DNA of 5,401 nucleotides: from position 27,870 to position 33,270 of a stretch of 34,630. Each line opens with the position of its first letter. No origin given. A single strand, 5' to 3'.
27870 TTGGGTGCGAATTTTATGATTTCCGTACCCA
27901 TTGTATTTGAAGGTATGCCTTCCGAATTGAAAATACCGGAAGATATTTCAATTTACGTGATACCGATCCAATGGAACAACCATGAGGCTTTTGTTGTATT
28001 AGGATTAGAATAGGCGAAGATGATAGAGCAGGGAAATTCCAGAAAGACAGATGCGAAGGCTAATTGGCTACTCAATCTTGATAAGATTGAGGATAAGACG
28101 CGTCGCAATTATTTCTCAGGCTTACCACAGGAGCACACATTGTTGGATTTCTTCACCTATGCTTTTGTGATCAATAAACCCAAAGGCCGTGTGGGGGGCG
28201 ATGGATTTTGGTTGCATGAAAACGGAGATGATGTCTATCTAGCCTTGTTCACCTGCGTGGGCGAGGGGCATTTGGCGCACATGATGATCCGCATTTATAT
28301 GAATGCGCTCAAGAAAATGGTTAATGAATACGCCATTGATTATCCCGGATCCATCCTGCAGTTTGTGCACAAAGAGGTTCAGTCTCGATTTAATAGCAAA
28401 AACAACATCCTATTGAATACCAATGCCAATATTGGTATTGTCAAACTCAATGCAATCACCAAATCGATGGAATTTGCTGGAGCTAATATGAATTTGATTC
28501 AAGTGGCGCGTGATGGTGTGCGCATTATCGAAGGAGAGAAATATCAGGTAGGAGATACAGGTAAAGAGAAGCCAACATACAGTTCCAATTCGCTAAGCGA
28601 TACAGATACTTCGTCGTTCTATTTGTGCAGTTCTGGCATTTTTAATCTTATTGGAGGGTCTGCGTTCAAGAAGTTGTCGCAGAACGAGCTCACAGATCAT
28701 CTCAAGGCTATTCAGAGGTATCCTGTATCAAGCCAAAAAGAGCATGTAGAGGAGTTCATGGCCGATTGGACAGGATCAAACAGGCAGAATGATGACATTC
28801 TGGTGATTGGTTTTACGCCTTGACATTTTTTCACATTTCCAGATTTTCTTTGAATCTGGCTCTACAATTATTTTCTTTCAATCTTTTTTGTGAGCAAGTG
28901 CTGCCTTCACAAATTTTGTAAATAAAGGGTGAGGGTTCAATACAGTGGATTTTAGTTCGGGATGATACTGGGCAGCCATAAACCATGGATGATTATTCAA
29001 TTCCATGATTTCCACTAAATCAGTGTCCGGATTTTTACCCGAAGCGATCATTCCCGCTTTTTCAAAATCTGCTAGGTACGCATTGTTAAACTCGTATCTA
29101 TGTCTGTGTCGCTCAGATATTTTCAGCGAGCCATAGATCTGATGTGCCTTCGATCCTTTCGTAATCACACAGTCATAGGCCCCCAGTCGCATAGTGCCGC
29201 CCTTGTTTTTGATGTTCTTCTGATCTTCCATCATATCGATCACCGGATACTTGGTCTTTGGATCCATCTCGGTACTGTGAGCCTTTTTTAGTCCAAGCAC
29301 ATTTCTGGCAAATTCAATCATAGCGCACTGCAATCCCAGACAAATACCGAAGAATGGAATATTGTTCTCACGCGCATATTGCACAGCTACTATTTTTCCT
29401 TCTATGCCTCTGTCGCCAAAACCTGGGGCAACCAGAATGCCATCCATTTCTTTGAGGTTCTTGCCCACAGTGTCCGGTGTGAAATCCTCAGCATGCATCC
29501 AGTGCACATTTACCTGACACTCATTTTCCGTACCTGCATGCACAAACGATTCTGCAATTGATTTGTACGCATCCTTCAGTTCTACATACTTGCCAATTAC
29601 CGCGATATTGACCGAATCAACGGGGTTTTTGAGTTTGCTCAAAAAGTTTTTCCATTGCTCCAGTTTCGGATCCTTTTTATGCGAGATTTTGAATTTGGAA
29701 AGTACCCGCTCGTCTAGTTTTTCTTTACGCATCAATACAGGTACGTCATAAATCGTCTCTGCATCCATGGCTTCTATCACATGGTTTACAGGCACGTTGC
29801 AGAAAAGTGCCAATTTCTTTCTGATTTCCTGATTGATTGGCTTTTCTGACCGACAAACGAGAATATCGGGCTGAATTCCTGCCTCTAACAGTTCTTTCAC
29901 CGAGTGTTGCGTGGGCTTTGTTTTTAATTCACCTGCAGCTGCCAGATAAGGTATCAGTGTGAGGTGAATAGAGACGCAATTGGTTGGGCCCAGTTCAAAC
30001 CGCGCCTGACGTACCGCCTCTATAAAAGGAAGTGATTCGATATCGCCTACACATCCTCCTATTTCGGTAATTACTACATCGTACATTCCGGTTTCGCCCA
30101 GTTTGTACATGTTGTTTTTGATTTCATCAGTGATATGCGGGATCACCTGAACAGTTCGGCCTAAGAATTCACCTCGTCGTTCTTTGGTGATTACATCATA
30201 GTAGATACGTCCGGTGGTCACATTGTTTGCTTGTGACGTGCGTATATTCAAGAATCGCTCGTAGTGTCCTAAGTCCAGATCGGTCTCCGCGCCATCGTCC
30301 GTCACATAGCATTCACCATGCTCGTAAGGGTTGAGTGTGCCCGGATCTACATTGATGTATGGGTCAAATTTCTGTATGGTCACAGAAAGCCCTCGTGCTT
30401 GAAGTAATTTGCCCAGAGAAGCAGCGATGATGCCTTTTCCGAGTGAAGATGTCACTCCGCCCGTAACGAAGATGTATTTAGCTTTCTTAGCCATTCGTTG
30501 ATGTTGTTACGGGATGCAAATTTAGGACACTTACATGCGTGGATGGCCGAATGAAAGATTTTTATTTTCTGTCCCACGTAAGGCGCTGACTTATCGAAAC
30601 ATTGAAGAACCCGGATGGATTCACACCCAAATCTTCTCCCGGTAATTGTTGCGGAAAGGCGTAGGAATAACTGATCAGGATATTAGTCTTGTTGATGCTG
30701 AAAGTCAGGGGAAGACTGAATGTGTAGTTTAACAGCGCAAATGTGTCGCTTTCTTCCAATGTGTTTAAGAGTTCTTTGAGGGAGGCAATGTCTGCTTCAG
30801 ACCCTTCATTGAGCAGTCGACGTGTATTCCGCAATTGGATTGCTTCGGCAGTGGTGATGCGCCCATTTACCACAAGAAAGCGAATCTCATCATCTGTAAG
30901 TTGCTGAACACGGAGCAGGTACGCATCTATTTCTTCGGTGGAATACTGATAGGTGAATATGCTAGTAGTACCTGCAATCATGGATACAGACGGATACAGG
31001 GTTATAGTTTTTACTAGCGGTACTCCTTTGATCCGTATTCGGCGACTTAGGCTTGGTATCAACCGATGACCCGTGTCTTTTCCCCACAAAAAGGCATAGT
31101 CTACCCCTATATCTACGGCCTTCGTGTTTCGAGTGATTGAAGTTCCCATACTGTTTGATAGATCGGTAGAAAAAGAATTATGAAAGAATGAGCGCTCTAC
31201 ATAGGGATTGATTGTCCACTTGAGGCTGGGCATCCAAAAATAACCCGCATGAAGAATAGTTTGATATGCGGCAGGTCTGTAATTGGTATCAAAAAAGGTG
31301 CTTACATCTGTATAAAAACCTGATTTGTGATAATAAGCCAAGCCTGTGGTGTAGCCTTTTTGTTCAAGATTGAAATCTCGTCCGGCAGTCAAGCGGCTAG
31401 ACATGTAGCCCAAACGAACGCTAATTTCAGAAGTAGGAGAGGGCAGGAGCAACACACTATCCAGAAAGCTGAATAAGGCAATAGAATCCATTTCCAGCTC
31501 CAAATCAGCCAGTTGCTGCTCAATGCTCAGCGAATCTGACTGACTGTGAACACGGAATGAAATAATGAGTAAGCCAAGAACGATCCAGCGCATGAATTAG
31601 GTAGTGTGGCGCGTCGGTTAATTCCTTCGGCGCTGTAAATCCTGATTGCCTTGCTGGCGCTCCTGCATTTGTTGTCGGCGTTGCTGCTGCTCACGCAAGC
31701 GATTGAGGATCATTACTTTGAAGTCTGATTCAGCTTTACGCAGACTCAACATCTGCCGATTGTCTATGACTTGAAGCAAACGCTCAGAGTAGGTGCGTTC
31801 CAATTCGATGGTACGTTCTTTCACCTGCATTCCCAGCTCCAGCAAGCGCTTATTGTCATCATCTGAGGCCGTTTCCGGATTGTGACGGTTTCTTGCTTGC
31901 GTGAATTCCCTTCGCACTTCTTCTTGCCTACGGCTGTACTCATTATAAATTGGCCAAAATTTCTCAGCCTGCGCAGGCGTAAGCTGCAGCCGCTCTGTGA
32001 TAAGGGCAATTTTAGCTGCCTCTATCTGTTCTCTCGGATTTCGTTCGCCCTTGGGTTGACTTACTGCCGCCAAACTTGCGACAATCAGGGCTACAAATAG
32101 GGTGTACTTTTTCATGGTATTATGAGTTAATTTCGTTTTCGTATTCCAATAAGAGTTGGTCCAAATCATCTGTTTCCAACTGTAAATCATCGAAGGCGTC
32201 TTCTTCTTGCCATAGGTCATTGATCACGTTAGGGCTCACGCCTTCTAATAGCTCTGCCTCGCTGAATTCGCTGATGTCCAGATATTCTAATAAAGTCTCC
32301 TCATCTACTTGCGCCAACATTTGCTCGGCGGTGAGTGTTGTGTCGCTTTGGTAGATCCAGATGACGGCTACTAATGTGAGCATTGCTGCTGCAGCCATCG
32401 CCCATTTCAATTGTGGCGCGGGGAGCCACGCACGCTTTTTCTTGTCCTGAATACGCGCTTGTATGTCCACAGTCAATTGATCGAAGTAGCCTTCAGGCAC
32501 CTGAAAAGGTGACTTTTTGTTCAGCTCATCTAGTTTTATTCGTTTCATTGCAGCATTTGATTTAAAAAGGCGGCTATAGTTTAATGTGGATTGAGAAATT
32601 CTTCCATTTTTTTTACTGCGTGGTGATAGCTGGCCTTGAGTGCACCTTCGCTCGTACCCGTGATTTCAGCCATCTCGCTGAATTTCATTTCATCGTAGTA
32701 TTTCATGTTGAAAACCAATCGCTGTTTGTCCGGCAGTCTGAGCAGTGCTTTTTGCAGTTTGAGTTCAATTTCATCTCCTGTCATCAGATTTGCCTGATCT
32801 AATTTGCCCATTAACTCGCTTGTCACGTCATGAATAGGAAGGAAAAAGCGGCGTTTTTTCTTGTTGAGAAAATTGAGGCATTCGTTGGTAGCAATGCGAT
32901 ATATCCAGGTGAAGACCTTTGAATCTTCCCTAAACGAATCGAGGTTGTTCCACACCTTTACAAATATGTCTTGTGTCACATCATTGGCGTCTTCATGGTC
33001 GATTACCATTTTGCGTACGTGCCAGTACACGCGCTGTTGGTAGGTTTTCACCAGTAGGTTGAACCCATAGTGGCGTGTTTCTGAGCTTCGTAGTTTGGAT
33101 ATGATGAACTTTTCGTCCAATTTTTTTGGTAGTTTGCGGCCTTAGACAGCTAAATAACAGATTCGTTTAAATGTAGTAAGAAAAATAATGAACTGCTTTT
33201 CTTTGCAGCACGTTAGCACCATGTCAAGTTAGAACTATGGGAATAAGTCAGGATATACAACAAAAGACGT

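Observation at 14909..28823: Fourteen-gene, two-kinase chemosensory (Che-like) supercluster in a Bacteroidota-type context with no motility apparatus in view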

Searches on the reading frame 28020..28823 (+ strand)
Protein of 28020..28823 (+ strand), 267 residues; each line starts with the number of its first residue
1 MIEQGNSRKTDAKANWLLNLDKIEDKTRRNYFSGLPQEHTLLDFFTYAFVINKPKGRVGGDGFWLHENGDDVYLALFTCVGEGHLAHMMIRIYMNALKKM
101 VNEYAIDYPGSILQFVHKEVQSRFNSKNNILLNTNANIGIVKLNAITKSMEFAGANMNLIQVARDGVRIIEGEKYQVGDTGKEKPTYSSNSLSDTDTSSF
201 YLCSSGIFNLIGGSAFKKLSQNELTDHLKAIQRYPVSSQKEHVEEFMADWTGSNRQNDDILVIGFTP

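Call 4: search_protein_families(library=pfam, proteins=[window:28020-28823:+], max_evalue=0.01)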
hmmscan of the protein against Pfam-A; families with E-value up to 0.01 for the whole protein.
window:28020-28823:+ (267 aa): 0 families

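Call 6: search_protein_families(library=pfam, proteins=[window:28020-28823:+], max_evalue=0.1)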
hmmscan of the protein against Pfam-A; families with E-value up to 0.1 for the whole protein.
window:28020-28823:+ (267 aa): 0 families

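Call 7: search_protein_families(library=ncbifam, proteins=[window:28020-28823:+], max_evalue=0.01)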
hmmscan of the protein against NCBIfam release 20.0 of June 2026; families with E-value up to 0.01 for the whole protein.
window:28020-28823:+ (267 aa): 1 family
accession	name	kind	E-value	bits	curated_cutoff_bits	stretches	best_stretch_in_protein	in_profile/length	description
NF038263.1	prot_phos_SiaA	equivalog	1.7e-28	99.6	700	1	36-266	427-656/658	biofilm regulation protein phosphatase SiaA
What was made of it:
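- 28020..28823 (+): SiaA-like PP2C-fold protein with a degenerate metal site (T78, N137 and S205 in place of Asp). Probable pseudophosphatase. NCBIfam SiaA 1.7e-28 (call 7).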

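Call 8: search_solved_structures(query=window:28020-28823:+, max_evalue=10, show_alignments=2)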
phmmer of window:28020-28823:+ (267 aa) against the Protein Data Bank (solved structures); distinct sequences matched with E-value up to 10: 5.
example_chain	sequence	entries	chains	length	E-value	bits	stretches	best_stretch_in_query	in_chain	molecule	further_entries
6k4e_A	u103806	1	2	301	1.8e-15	60.3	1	43-265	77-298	Putative serine phosphatase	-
4ytl_A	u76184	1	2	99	0.2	14.2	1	127-181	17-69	Transcription elongation factor SPT5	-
3ri8_A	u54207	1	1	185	0.48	13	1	104-207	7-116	Endo-1,4-beta-xylanase 3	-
3h4p_a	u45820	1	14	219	0.78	12.3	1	142-188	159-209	Proteasome subunit beta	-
5e1h_B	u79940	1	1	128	0.91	12.1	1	148-215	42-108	F8(JOB10) VHH antibody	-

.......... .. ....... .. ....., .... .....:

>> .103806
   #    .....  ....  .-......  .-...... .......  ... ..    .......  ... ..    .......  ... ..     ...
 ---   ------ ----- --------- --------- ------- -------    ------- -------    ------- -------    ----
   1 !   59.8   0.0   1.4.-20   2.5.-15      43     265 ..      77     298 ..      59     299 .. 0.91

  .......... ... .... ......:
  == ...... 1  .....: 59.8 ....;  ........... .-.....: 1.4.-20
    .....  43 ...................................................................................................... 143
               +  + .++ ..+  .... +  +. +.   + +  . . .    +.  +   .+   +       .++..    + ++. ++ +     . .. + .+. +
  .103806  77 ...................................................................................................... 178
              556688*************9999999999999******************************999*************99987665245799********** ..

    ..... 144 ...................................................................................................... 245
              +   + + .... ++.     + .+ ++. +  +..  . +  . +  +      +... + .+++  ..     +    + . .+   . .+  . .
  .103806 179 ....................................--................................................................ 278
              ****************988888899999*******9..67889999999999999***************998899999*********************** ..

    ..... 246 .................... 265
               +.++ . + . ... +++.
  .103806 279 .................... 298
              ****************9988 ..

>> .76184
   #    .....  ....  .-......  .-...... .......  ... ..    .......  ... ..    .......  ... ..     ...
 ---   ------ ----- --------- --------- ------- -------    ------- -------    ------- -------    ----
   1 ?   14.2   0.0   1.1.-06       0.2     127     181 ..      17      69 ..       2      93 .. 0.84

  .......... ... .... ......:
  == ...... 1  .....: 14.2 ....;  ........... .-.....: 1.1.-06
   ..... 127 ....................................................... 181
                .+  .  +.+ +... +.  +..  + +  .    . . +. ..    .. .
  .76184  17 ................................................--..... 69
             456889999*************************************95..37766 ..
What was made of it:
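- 28020..28823 (+): 6k4e 1.8e-15 (call 8).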

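Call 64: find_homologous_proteins(query=window:28020-28823:+, max_evalue=0.00001)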
Query window:28020-28823:+ (267 aa): 109 proteins with E <= 0.00001 among 544 candidates.
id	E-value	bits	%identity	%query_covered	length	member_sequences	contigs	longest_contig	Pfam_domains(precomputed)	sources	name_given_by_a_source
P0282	2.8e-177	605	100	100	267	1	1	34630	-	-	-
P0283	1.2e-148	511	84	100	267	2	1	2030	-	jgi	-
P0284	6.1e-131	453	73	99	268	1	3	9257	-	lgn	-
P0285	1.0e-116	407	69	98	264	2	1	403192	-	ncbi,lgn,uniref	ncbi:MAG: hypothetical protein RLN88_11675 [Ekhidna sp.]|uniref:hypothetical protein n=1 Tax=Ekhidna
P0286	4.2e-116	405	69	95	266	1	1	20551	-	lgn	-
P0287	4.9e-116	405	68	95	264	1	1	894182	-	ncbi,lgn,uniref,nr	ncbi:hypothetical protein SAMN05421640_1093 [Ekhidna lutea]|uniref:Stage II sporulation protein E (S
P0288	2.9e-115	402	69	97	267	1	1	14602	-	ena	-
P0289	4.5e-115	402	68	95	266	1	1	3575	-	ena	-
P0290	5.4e-115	401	67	99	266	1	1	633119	-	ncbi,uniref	ncbi:hypothetical protein [Ekhidna sp.]|uniref:hypothetical protein n=1 Tax=Ekhidna sp. TaxID=260808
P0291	2.2e-114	399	67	95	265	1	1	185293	-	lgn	-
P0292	2.4e-114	399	70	94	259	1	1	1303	-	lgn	-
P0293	3.5e-114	399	66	97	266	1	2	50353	-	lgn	-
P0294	5.0e-114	398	67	97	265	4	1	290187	-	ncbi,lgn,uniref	ncbi:hypothetical protein [Ekhidna sp.]|uniref:hypothetical protein n=1 Tax=Ekhidna sp. TaxID=260808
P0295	6.6e-114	398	69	94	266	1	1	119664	-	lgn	-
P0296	7.1e-114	398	65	97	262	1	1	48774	-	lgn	-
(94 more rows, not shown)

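Call 72: predict_structure(alignment_id=A2)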
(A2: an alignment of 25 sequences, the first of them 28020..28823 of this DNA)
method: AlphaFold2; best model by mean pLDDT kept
length: 267 residues; sequences in the alignment: 25
mean_pLDDT: 84.1   pTM: 0.82
mean pLDDT of the five models: 84.1, 83.5, 82.8, 82.0, 80.7
residues with pLDDT >= 90: 151; 70-90: 77; 50-70: 14; < 50: 25
segments of 3 or more residues with pLDDT < 50: 1-24
pLDDT, mean of each block of 10 residues (from residue 1): 35 37 61 89 95 85 94 93 78 90 93 91 65 82 95 97 95 90 85 93 93 87 95 91 93 79 96
secondary structure, 60 per line:
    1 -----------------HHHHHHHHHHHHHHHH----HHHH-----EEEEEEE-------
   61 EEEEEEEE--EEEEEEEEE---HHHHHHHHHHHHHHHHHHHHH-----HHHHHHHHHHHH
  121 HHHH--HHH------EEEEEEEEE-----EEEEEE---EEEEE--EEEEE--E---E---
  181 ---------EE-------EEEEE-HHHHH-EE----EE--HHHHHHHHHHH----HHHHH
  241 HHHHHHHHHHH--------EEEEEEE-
elements in order: H18-33 H38-41 E47-53 E61-68 E71-79 H83-103 H109-124 E136-144 E150-155 E159-163 E166-170 E199-203 H205-209 H221-231 H236-251 E260-266

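Call 75: fold_search(model_id=the predicted structure, library=pdb)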
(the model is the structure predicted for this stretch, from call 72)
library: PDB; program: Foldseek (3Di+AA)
matches with E <= 10: 788; with E <= 0.001: 123
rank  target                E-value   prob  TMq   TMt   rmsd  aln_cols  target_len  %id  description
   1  6k4e_A                5.0e-20  1.00  0.79  0.86   3.3       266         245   22  SiaA-PP2C domain of Pseudomonas aeruginosa (released 2019-06-26)
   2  6k4e_B                2.2e-19  1.00  0.83  0.90   2.4       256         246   22  SiaA-PP2C domain of Pseudomonas aeruginosa (released 2019-06-26)
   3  3w40_A                7.3e-12  1.00  0.56  0.72   3.8       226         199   18  Crystal structure of RsbX in complex with magnesium in space group P1 (released 2014-01-22)
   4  3zt9                  1.7e-11  1.00  0.54  0.72   4.2       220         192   15  The bacterial stressosome: a modular system that has been adapted to control secondary messenger signaling (released 2012-02-22)
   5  5ucg_E                1.3e-10  1.00  0.64  0.52   3.6       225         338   17  Structure of the PP2C Phosphatase Domain and a Fragment of the Regulatory Domain of the Cell Fate Determinant SpoIIE f (released 2017-05-31)
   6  3pu9_A                1.4e-10  1.00  0.67  0.75   3.1       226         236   17  Crystal structure of serine/threonine phosphatase Sphaerobacter thermophilus DSM 20745 (released 2010-12-22)
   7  5ucg_A                2.0e-10  1.00  0.64  0.51   3.1       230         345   17  Structure of the PP2C Phosphatase Domain and a Fragment of the Regulatory Domain of the Cell Fate Determinant SpoIIE f (released 2017-05-31)
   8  5ucg_B                2.4e-10  1.00  0.65  0.53   3.5       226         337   17  Structure of the PP2C Phosphatase Domain and a Fragment of the Regulatory Domain of the Cell Fate Determinant SpoIIE f (released 2017-05-31)
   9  5ucg_D                3.3e-10  1.00  0.62  0.51   3.4       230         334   18  Structure of the PP2C Phosphatase Domain and a Fragment of the Regulatory Domain of the Cell Fate Determinant SpoIIE f (released 2017-05-31)
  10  3ke6_B                3.3e-10  1.00  0.59  0.47   4.2       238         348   16  The crystal structure of the RsbU and RsbW domains of Rv1364c from Mycobacterium tuberculosis (released 2010-11-10)
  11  2y09                  4.0e-10  1.00  0.60  0.66   4.3       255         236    8  The cyanobacterial PP2C-like phosphatase tPphA requires three metals in the catalytic center for efficient catalysis (released 2011-02-09)
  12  3ke6_A                4.2e-10  1.00  0.62  0.48   4.2       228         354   18  The crystal structure of the RsbU and RsbW domains of Rv1364c from Mycobacterium tuberculosis (released 2010-11-10)
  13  2j82                  9.4e-10  1.00  0.58  0.68   4.4       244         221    8  Structural analysis of the PP2C Family Phosphatase tPphA from Thermosynechococcus elongatus (released 2007-11-06)
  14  3f79_F                9.4e-10  1.00  0.63  0.70   4.2       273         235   12  Structure of pseudo-centered cell crystal form of the C-terminal phosphatase domain of P. aeruginosa RssB (released 2009-11-24)
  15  2j86_B                9.4e-10  1.00  0.57  0.64   4.4       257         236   10  Structural analysis of the PP2C Family Phosphatase tPphA of Thermosynechococcus elongatus (released 2007-11-06)
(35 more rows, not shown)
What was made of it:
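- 28020..28823 (+): AF2 pLDDT 84, Foldseek 6k4e TM 0.83/0.90 (calls 72, 75).
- On SiaA-type PP2C phosphatase: Foldseek TM 0.83/0.90 (call 75).
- Closest known: SiaABCD threonine-phosphorylation partner switch of Pseudomonas aeruginosa. Same: The terminal protein is the closest sequence and structural relative of the SiaA PP2C domain (calls 7, 8, 75).
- Closest known: RssB. Same: RssB structures appear among the Foldseek matches (call 75).
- PP2C fold: calls 7, 8, 72, 75.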

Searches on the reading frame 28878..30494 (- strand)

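Call 6: search_protein_families(library=pfam, proteins=[window:28878-30494:-], max_evalue=0.1)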
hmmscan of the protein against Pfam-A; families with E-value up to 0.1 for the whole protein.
window:28878-30494:- (538 aa): 4 families
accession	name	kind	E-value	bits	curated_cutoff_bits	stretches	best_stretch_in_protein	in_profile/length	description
PF06418.20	CTP_synth_N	-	9.9e-127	422.2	26.1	1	6-270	1-265/265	CTP synthase N-terminus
PF00117.34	GATase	-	1.1e-42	146.3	22.8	1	306-530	2-189/190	Glutamine amidotransferase class-I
PF07722.19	Peptidase_C26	-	0.0001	22.6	20.5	1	370-513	97-219/219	Peptidase C26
PF01656.29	CbiA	-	0.0037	17.7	25.4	1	14-141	6-54/125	CobQ/CobB/MinD/ParA nucleotide binding domain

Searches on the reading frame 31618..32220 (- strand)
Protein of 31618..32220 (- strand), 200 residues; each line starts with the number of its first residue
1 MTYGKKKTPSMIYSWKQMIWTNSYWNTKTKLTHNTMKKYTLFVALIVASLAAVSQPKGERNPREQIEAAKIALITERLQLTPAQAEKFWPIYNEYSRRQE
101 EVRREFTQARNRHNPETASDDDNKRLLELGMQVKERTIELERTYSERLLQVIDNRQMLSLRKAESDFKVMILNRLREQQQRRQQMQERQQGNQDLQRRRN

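Call 6: search_protein_families(library=pfam, proteins=[window:31618-32220:-], max_evalue=0.1)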
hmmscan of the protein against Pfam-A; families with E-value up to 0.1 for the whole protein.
window:31618-32220:- (200 aa): 2 families
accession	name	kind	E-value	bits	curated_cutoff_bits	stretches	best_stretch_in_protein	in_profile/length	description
PF13801.11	Metal_resist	-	7.6e-06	26.5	29.2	1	41-118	3-80/125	Heavy-metal resistance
PF07813.17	LTXXQ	-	0.00069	20.7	24.3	1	70-150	5-83/100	LTXXQ motif family protein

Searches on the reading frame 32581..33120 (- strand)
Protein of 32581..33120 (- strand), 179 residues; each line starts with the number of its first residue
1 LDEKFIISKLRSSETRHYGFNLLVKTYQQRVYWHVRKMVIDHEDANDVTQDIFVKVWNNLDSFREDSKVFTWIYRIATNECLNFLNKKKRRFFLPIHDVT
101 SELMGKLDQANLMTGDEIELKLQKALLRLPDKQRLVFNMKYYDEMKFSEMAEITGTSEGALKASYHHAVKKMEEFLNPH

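Call 6: search_protein_families(library=pfam, proteins=[window:32581-33120:-], max_evalue=0.1)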
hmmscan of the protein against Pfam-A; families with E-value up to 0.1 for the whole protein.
window:32581-33120:- (179 aa): 4 families
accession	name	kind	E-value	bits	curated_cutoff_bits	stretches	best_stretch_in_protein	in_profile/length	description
PF04542.20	Sigma70_r2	-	8.9e-19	67.5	24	1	23-91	1-71/71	Sigma-70 region 2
PF08281.18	Sigma70_r4_2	-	1.5e-13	50.6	25.7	1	121-172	3-54/54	Sigma-70, region 4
PF04545.22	Sigma70_r4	-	3.7e-06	26.8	24.1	1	125-172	1-48/50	Sigma-70, region 4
PF04297.20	UPF0122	-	0.036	14.8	22.7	1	129-174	18-63/101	Putative helix-turn-helix protein, YlxM / p13 like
